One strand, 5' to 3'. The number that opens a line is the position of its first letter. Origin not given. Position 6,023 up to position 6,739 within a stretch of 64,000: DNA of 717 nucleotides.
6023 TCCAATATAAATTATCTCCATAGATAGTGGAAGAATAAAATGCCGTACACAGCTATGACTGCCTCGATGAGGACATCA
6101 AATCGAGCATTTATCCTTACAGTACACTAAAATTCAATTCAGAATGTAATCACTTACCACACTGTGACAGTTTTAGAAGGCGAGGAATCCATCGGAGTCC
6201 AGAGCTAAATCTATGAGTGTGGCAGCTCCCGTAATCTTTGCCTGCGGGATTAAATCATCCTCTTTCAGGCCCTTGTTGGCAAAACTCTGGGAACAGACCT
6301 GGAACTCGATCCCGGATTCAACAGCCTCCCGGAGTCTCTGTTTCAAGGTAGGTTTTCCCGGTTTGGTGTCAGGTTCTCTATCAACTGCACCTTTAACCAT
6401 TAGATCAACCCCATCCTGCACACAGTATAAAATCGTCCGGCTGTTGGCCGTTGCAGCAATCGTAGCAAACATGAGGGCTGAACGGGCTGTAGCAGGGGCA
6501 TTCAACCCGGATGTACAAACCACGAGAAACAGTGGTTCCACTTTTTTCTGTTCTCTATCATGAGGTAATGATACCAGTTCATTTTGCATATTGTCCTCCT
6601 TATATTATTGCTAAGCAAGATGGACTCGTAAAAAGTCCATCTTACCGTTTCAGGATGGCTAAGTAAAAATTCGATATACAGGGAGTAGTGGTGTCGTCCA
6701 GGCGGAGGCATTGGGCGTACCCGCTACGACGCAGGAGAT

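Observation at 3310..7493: Second sigma-54 unit: OsmC-like, DsrE-like and TauE-like genes followed by a receiver-less PAS sigma-54 activator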

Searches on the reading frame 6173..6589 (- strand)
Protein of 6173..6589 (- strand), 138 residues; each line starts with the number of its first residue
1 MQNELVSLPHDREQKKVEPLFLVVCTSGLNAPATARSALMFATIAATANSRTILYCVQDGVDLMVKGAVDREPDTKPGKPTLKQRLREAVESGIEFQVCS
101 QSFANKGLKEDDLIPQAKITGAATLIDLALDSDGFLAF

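Call 3: search_protein_families(library=pfam, proteins=[window:6173-6589:-], max_evalue=0.01)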
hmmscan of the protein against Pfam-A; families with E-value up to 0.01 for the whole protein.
window:6173-6589:- (138 aa): 2 families
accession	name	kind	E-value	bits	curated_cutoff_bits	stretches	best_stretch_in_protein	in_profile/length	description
PF02635.20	DsrE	-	1.6e-16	61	22.7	1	21-138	3-116/116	DsrE/DsrF-like family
PF13686.11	DrsE_2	-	3.2e-06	27.6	25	1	77-133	96-152/156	DsrE/DsrF/DrsH-like family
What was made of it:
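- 6173..6589 (-): DsrE-like protein (138 aa), single invariant Cys99 at the TusD/DsrE active-site position. Pfam PF02635 E=1.6e-16 (call 3).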

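Call 4: search_protein_families(library=ncbifam, proteins=[window:6173-6589:-], max_evalue=0.01)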
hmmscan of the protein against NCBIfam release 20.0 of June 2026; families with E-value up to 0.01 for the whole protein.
window:6173-6589:- (138 aa): 0 families

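Call 9: find_encoding_contigs(protein=window:6173-6589:-, flank=10000, max_places=6)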
Protein window:6173-6589:- (138 aa): 10 contigs read that carry it; 6 places shown.
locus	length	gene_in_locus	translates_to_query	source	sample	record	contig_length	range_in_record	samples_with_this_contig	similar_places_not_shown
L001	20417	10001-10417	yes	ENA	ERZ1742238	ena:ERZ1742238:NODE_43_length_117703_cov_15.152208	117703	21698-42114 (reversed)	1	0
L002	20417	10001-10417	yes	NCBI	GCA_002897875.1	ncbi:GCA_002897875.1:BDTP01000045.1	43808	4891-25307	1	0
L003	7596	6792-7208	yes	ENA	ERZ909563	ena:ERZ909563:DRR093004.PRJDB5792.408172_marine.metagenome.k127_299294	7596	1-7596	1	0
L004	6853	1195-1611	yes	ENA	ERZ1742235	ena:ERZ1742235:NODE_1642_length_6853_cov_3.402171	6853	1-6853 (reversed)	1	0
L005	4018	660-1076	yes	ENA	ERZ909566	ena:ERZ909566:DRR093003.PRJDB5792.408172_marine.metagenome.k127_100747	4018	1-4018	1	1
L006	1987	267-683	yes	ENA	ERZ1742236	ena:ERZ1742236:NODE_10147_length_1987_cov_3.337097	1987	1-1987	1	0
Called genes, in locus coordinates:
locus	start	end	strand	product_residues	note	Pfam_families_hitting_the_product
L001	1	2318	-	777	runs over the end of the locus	PF00672:HAMP, PF01590:GAF, PF13185:GAF_2, PF00512:HisKA, PF02518:HATPase_c, PF00072:Response_reg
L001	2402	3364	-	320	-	PF12974:Phosphonate-bd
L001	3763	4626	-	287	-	PF00005:ABC_tran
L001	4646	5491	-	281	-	PF00528:BPD_transp_1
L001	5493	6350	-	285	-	PF00005:ABC_tran, PF13304:AAA_21 (faint)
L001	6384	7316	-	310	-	PF00528:BPD_transp_1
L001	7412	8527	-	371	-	PF13379:NMT1_2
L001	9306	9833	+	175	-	PF02566:OsmC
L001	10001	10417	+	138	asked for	PF02635:DsrE, PF13686:DrsE_2 (weak)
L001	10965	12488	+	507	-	-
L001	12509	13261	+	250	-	-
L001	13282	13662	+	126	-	PF02635:DsrE, PF13686:DrsE_2 (faint)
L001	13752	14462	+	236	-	PF01925:TauE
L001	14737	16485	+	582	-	PF00989:PAS (faint), PF08448:PAS_4 (faint), PF13426:PAS_9 (weak), PF00158:Sigma54_activat, PF14532:Sigma54_activ_2, PF07728:AAA_5, PF25601:AAA_lid_14, PF18024:HTH_50, +2 more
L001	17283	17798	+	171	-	PF01467:CTP_transf_like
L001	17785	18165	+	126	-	PF02410:RsfS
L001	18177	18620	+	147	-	PF02590:SPOUT_MTase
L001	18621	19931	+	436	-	PF25062:ARM_TT21_N, PF23914:TPR_CcmH_CycH, PF13432:TPR_16, PF14559:TPR_19, PF00515:TPR_1 (weak), PF07719:TPR_2 (weak), PF14559:TPR_19, PF18073:Zn_ribbon_LapB, +18 more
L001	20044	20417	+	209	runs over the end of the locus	PF08745:PIN_5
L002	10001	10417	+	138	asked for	PF02635:DsrE, PF13686:DrsE_2 (weak)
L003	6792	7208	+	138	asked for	PF02635:DsrE, PF13686:DrsE_2 (weak)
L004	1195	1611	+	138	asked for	PF02635:DsrE, PF13686:DrsE_2 (weak)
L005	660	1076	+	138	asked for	PF02635:DsrE, PF13686:DrsE_2 (weak)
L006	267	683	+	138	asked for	PF02635:DsrE, PF13686:DrsE_2 (weak)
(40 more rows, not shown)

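Call 10: find_homologous_proteins(query=window:6173-6589:-, max_evalue=0.001)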
Query window:6173-6589:- (138 aa): 47 proteins with E <= 0.001 among 83 candidates.
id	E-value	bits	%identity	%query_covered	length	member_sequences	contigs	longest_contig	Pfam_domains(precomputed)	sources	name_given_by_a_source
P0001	3.8e-79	281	96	100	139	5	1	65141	PF02635.21,PF13686.12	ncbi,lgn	-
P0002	6.8e-63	228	75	100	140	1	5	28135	PF02635.21,PF13686.12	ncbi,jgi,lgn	jgi:predicted peroxiredoxin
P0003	5.7e-59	216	73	99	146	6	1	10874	PF02635.21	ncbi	-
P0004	4.4e-58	213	71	100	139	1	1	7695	PF02635.21,PF13686.12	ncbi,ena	-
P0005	1.6e-52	195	73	93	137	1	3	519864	PF02635.21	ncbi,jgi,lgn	ncbi:MAG: hypothetical protein Kow0025_02200 [Thermodesulfovibrionales bacterium]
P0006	8.6e-51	189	73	90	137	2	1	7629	PF02635.21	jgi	jgi:predicted peroxiredoxin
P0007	6.3e-43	164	66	86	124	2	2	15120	PF02635.21,PF13686.12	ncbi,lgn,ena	-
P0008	3.5e-41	158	61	93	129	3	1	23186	PF02635.21,PF13686.12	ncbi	ncbi:MAG: DsrE family protein [Anaerolineae bacterium]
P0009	4.5e-37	145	58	88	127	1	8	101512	PF02635.21,PF13686.12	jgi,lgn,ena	jgi:predicted peroxiredoxin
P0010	1.1e-36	144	55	93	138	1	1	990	PF02635.21,PF13686.12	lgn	-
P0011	8.2e-36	141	56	91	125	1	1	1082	PF02635.21,PF13686.12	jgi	jgi:predicted peroxiredoxin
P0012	1.8e-35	140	60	86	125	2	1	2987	PF02635.21,PF13686.12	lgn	-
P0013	4.6e-35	138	54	92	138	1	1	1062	PF02635.21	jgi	jgi:predicted peroxiredoxin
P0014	6.5e-35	138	52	96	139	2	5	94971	PF02635.21,PF13686.12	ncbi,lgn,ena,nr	ncbi:MAG: DsrE family protein [Nitrospirae bacterium]|nr:DsrE family protein [Nitrospirota bacterium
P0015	1.5e-34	137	54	91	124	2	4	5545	PF02635.21,PF13686.12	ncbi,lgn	ncbi:MAG: DsrE family protein [Candidatus Hydrothermarchaeales archaeon]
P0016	6.0e-34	135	50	94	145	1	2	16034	PF02635.21,PF13686.12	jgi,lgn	jgi:predicted peroxiredoxin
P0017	6.4e-34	135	52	100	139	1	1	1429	PF02635.21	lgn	-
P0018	7.6e-34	134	57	86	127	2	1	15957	PF02635.21,PF13686.12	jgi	jgi:predicted peroxiredoxin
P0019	1.5e-33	133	53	89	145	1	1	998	PF02635.21,PF13686.12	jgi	jgi:predicted peroxiredoxin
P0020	1.7e-33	133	48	96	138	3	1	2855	PF02635.21,PF13686.12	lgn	-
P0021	1.9e-33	133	55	86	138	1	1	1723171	PF02635.21,PF13686.12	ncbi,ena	-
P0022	2.7e-33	133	52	94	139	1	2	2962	PF02635.21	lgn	-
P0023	3.4e-33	132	56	81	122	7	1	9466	PF02635.21,PF13686.12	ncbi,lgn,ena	-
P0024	4.1e-33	132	50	94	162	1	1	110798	PF02635.21,PF13686.12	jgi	jgi:predicted peroxiredoxin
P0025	8.3e-33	131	51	93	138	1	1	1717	PF02635.21,PF13686.12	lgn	-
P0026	9.7e-33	131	52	88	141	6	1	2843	PF02635.21,PF13686.12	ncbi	-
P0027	1.4e-32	130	52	86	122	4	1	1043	PF02635.21,PF13686.12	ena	-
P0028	2.6e-32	129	56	81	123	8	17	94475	PF02635.21,PF13686.12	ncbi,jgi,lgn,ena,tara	jgi:predicted peroxiredoxin|tara:strand:+ start:1294 stop:1665 length:372 start_codon:yes stop_codon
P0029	3.5e-32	129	52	86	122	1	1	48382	PF02635.21,PF13686.12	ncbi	ncbi:DsrE family protein [Candidatus Pyrohabitans sp.]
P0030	3.9e-32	129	52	86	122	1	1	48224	PF02635.21,PF13686.12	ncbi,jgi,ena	-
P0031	1.1e-31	127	51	97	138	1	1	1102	PF02635.21,PF13686.12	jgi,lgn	-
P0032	1.4e-31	127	47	100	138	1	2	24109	PF02635.21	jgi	jgi:predicted peroxiredoxin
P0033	1.6e-31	127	49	90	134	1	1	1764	PF02635.21,PF13686.12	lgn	-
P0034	1.8e-31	127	51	86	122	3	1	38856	PF02635.21,PF13686.12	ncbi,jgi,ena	-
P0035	2.5e-31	126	50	86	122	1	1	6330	PF02635.21,PF13686.12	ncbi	-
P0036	7.6e-31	125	53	86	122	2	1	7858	PF02635.21,PF13686.12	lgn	-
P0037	8.3e-31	125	50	98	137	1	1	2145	PF02635.21,PF13686.12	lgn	-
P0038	2.1e-30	123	49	86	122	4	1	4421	PF02635.21,PF13686.12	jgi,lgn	jgi:predicted peroxiredoxin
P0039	4.4e-30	122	45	100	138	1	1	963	PF02635.21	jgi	jgi:predicted peroxiredoxin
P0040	7.9e-30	121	50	100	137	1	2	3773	PF02635.21,PF13686.12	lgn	-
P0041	1.0e-28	118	45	100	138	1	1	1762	PF02635.21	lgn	-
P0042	1.3e-28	117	51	86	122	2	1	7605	PF02635.21,PF13686.12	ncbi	ncbi:MAG: DsrE family protein [Candidatus Hydrothermarchaeaceae archaeon]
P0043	2.7e-28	116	55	72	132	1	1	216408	PF02635.21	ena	-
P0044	1.5e-27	114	49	91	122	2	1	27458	PF02635.21,PF13686.12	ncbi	-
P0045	2.3e-24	104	47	86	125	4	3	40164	PF02635.21,PF13686.12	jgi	-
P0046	4.6e-22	96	48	86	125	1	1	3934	PF02635.21,PF13686.12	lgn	-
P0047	1.3e-21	95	44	95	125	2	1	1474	PF02635.21,PF13686.12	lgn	-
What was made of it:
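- JGI names the DsrE homologues 'predicted peroxiredoxin' (call 10).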

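Call 15: find_encoding_contigs(protein=P0005, flank=8000, max_places=2)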
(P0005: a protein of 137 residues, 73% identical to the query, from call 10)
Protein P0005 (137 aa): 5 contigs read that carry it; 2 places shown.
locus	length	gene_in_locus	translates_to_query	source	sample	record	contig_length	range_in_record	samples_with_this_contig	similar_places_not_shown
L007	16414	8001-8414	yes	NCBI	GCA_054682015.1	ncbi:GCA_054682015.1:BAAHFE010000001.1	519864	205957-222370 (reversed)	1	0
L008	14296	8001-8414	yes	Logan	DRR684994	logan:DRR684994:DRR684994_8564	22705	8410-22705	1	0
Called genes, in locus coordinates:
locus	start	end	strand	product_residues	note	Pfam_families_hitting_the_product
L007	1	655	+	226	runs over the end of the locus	PF03379:CcmB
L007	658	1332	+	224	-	PF01578:Cytochrom_C_asm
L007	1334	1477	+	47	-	-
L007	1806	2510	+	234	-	PF01923:Cob_adeno_trans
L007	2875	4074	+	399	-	PF13379:NMT1_2, PF09084:NMT1 (weak), PF12916:DUF3834 (faint)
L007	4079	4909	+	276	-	PF00528:BPD_transp_1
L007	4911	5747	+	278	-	PF00005:ABC_tran, PF13304:AAA_21 (faint)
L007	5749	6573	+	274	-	PF00528:BPD_transp_1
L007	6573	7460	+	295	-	PF00005:ABC_tran, PF13304:AAA_21 (faint)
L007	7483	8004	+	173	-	PF02566:OsmC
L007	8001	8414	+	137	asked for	PF02635:DsrE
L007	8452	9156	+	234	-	PF01925:TauE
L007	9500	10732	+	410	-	PF07396:Porin_O_P (weak)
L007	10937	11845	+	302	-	PF12974:Phosphonate-bd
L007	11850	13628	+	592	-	PF17203:sCache_3_2, PF00672:HAMP, PF08448:PAS_4, PF00512:HisKA, PF02518:HATPase_c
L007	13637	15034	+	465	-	PF00072:Response_reg, PF00158:Sigma54_activat, PF14532:Sigma54_activ_2, PF00004:AAA (weak), PF07724:AAA_2 (weak), PF07728:AAA_5, PF25601:AAA_lid_14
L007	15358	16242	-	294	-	PF01545:Cation_efflux, PF16916:ZT_dimer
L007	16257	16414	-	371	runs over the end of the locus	PF01702:TGT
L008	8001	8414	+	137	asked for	PF02635:DsrE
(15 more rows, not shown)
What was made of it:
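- In L007 the importer, OsmC-like, DsrE-like and TauE genes form one co-directional run (call 15).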

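Call 16: find_encoding_contigs(protein=P0002, flank=8000, max_places=2)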
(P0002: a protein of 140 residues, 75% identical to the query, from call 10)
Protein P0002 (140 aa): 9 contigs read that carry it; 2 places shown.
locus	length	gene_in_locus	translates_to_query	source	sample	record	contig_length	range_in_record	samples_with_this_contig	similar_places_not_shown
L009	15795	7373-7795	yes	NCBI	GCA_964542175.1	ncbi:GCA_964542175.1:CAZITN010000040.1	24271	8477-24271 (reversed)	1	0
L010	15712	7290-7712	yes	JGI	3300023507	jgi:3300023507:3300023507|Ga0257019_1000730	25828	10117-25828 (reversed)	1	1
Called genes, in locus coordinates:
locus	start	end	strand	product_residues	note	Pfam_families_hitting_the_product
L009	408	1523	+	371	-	PF04389:Peptidase_M28, PF05343:Peptidase_M42 (faint), PF01546:Peptidase_M20, PF07687:M20_dimer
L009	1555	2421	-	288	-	PF00005:ABC_tran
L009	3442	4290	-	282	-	PF00005:ABC_tran, PF13304:AAA_21 (faint)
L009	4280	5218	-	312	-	PF00528:BPD_transp_1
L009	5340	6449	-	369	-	PF13379:NMT1_2, PF09084:NMT1 (weak)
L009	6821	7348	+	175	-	PF02566:OsmC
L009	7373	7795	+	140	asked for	PF02635:DsrE, PF13686:DrsE_2 (faint)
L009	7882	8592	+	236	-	PF01925:TauE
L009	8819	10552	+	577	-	PF00989:PAS, PF13426:PAS_9 (weak), PF13188:PAS_8 (weak), PF00158:Sigma54_activat, PF14532:Sigma54_activ_2, PF07728:AAA_5, PF25601:AAA_lid_14, PF18024:HTH_50, +5 more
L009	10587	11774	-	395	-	PF22113:Mtrc-MtrF_II-IV_dom (faint), PF14522:Cytochrome_C7 (faint), PF13435:Cytochrome_C554 (faint)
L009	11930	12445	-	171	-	PF02566:OsmC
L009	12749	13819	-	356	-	PF06980:DUF1302 (faint)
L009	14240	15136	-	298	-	PF07044:DUF1329 (faint), PF17131:TP_0789-like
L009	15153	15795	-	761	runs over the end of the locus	PF00873:ACR_tran (faint), PF03176:MMPL, PF02460:Patched (weak), PF12349:Sterol-sensing, PF03176:MMPL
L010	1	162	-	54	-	?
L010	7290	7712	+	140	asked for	PF02635:DsrE, PF13686:DrsE_2 (faint)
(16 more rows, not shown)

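Call 17: find_encoding_contigs(protein=P0014, flank=8000, max_places=2)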
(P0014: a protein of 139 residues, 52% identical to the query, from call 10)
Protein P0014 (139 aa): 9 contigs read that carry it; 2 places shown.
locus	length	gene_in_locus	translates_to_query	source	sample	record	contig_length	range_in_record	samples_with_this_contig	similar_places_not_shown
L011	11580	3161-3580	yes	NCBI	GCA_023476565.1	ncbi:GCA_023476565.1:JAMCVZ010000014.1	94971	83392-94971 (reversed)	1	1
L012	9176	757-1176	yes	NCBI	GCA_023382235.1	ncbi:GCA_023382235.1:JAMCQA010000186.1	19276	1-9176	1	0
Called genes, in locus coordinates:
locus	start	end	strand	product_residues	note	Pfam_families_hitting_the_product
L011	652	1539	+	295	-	PF02492:cobW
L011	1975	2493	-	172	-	PF02566:OsmC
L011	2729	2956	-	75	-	PF01206:TusA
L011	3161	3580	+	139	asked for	PF13686:DrsE_2 (faint), PF02635:DsrE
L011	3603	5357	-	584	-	PF00989:PAS (weak), PF13188:PAS_8 (weak), PF13426:PAS_9, PF00158:Sigma54_activat, PF14532:Sigma54_activ_2, PF07728:AAA_5 (weak), PF25601:AAA_lid_14, PF18024:HTH_50, +2 more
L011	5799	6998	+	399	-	PF13379:NMT1_2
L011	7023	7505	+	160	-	PF02635:DsrE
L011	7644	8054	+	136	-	PF02635:DsrE (weak)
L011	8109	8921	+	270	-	PF00528:BPD_transp_1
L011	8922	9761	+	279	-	PF00005:ABC_tran, PF13304:AAA_21 (faint)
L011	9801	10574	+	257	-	PF00528:BPD_transp_1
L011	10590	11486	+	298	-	PF00005:ABC_tran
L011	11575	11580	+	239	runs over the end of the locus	PF01925:TauE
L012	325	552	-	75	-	PF01206:TusA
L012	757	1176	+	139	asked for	PF13686:DrsE_2 (faint), PF02635:DsrE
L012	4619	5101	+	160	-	PF02635:DsrE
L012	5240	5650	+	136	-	PF02635:DsrE (weak)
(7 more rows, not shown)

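Call 18: find_encoding_contigs(protein=P0021, flank=8000, max_places=1)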
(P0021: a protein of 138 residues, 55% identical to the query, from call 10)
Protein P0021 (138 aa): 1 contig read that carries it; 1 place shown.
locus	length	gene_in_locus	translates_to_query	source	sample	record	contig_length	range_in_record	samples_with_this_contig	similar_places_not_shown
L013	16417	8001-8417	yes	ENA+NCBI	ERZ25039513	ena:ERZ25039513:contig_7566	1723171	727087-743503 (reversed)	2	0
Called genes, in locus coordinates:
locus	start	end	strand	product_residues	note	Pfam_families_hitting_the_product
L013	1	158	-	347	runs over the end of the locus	-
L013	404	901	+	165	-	-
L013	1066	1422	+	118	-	PF01527:HTH_Tnp_1 (weak)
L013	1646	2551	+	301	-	PF00665:rve, PF13683:rve_3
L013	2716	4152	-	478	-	PF00015:MCPsignal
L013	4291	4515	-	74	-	-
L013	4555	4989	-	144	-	-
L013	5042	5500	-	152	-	PF13115:YtkA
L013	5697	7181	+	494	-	PF13185:GAF_2, PF01590:GAF, PF00158:Sigma54_activat, PF14532:Sigma54_activ_2, PF00004:AAA, PF07728:AAA_5 (weak), PF25601:AAA_lid_14, PF02954:HTH_8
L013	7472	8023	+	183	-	PF02566:OsmC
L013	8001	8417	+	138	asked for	PF02635:DsrE, PF13686:DrsE_2 (weak)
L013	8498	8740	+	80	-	PF01206:TusA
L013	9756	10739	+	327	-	PF00665:rve (weak)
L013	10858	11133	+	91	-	PF04014:MazE_antitoxin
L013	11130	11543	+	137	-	PF13470:PIN_3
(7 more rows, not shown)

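Call 19: find_encoding_contigs(protein=P0028, flank=8000, max_places=2)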
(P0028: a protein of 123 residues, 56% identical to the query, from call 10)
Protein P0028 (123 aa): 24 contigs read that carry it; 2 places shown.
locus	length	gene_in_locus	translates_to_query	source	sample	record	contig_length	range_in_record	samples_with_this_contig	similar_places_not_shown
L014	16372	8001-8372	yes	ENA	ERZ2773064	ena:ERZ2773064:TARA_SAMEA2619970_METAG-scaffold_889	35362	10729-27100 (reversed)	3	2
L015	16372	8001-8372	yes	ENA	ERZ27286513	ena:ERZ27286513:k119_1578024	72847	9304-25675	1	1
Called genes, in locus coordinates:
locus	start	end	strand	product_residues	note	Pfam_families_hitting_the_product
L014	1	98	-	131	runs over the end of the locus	PF08859:DGC (weak)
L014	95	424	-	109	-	PF08859:DGC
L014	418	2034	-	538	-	PF17651:Raco_middle, PF14574:RACo_C_ter, PF13237:Fer4_10 (weak), PF00037:Fer4 (faint), PF12837:Fer4_6 (faint), PF12838:Fer4_7 (weak), PF13187:Fer4_9 (weak), PF14697:Fer4_21 (weak)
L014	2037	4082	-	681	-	PF05378:Hydant_A_N, PF13941:MutL (faint), PF01968:Hydantoinase_A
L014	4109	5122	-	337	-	PF01208:URO-D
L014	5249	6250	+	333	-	PF00005:ABC_tran, PF13304:AAA_21 (weak), PF13732:DrrA1-3_C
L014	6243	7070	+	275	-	PF01061:ABC2_membrane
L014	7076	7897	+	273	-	PF01061:ABC2_membrane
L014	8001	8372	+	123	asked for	PF02635:DsrE, PF13686:DrsE_2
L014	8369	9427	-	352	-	PF00348:polyprenyl_synt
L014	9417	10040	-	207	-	PF00156:Pribosyltran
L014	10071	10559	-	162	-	PF17146:PIN_6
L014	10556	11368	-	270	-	PF01513:NAD_kinase, PF20143:NAD_kinase_C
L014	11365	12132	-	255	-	PF00459:Inositol_P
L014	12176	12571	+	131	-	PF21485:IF5A-like_N, PF08207:EFP_N (weak)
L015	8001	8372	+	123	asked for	PF02635:DsrE, PF13686:DrsE_2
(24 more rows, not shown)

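Call 20: find_encoding_contigs(protein=P0009, flank=8000, max_places=1)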
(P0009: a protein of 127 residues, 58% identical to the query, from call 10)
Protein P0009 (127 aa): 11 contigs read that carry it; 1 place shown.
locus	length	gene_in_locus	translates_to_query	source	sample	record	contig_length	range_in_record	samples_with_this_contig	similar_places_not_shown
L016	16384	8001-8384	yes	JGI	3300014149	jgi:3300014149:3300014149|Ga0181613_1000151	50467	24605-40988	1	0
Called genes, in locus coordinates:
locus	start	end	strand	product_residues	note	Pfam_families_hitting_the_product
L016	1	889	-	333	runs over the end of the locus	PF00044:Gp_dh_N, PF02800:Gp_dh_C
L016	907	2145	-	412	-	PF06245:DUF1015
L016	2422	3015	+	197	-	PF00578:AhpC-TSA, PF08534:Redoxin, PF00255:GSHPx (weak), PF00085:Thioredoxin (weak), PF13098:Thioredoxin_2, PF13905:Thioredoxin_8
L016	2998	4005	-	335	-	PF00005:ABC_tran, PF13304:AAA_21 (faint), PF13401:AAA_22 (faint), PF08352:oligo_HPY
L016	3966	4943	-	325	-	PF00005:ABC_tran, PF02463:SMC_N (weak), PF13304:AAA_21 (weak), PF08352:oligo_HPY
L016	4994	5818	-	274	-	PF13424:TPR_12 (weak), PF13432:TPR_16, PF00515:TPR_1, PF14559:TPR_19, PF13414:TPR_11, PF13432:TPR_16, PF14559:TPR_19, PF00515:TPR_1, +18 more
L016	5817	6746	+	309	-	-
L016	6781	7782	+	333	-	PF00158:Sigma54_activat, PF14532:Sigma54_activ_2, PF00004:AAA (weak), PF07724:AAA_2 (weak), PF07728:AAA_5, PF25601:AAA_lid_14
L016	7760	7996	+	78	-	PF02566:OsmC (weak)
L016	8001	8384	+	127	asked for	PF02635:DsrE, PF13686:DrsE_2 (weak)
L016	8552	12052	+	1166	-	PF02463:SMC_N, PF13175:AAA_15, PF13304:AAA_21 (weak), PF13476:AAA_23, PF13555:AAA_29 (faint), PF06470:SMC_hinge, PF24161:CCDC39 (weak), PF13304:AAA_21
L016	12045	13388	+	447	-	PF01565:FAD_binding_4, PF02913:FAD-oxidase_C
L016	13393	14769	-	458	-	PF00072:Response_reg, PF00158:Sigma54_activat, PF14532:Sigma54_activ_2, PF07728:AAA_5, PF25601:AAA_lid_14, PF02954:HTH_8 (weak)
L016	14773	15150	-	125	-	PF00072:Response_reg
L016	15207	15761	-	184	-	PF02518:HATPase_c, PF13589:HATPase_c_3 (weak)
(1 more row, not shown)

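Call 21: find_encoding_contigs(protein=P0029, flank=8000, max_places=1)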
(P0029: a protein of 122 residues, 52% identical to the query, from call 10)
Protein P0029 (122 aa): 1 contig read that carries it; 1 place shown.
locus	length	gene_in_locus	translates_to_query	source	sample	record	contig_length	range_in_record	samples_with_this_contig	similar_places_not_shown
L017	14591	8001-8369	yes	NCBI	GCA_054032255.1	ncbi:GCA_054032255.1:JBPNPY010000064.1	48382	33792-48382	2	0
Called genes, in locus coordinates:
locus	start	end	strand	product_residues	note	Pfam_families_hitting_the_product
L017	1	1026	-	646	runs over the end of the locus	PF00111:Fer2, PF17650:RACo_linker, PF17651:Raco_middle, PF14574:RACo_C_ter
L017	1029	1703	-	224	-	PF02607:B12-binding_2, PF02310:B12-binding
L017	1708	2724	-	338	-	PF01208:URO-D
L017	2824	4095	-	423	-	PF00037:Fer4 (faint), PF12797:Fer4_2 (faint), PF12837:Fer4_6 (weak), PF12838:Fer4_7 (weak), PF13187:Fer4_9, PF13237:Fer4_10 (weak), PF04422:FrhB_FdhB_N, PF04432:FrhB_FdhB_C, +4 more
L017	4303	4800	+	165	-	PF01047:MarR, PF12802:MarR_2 (weak), PF13404:HTH_AsnC-type, PF13412:HTH_24, PF01022:HTH_5 (weak), PF09339:HTH_IclR, PF12840:HTH_20 (weak), PF01037:AsnC_trans_reg, +1 more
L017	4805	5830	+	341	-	PF01208:URO-D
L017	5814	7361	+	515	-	PF01590:GAF, PF13185:GAF_2, PF13492:GAF_3, PF00989:PAS, PF08448:PAS_4 (faint), PF13188:PAS_8 (weak), PF13426:PAS_9, PF05763:DUF835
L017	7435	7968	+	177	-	PF02566:OsmC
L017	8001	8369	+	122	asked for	PF02635:DsrE, PF13686:DrsE_2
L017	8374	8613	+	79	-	PF01206:TusA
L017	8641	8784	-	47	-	-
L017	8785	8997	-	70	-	-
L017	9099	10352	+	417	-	PF13187:Fer4_9 (faint), PF13183:Fer4_8, PF13534:Fer4_17 (weak), PF02754:CCG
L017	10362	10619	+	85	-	-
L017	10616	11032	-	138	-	PF02627:CMD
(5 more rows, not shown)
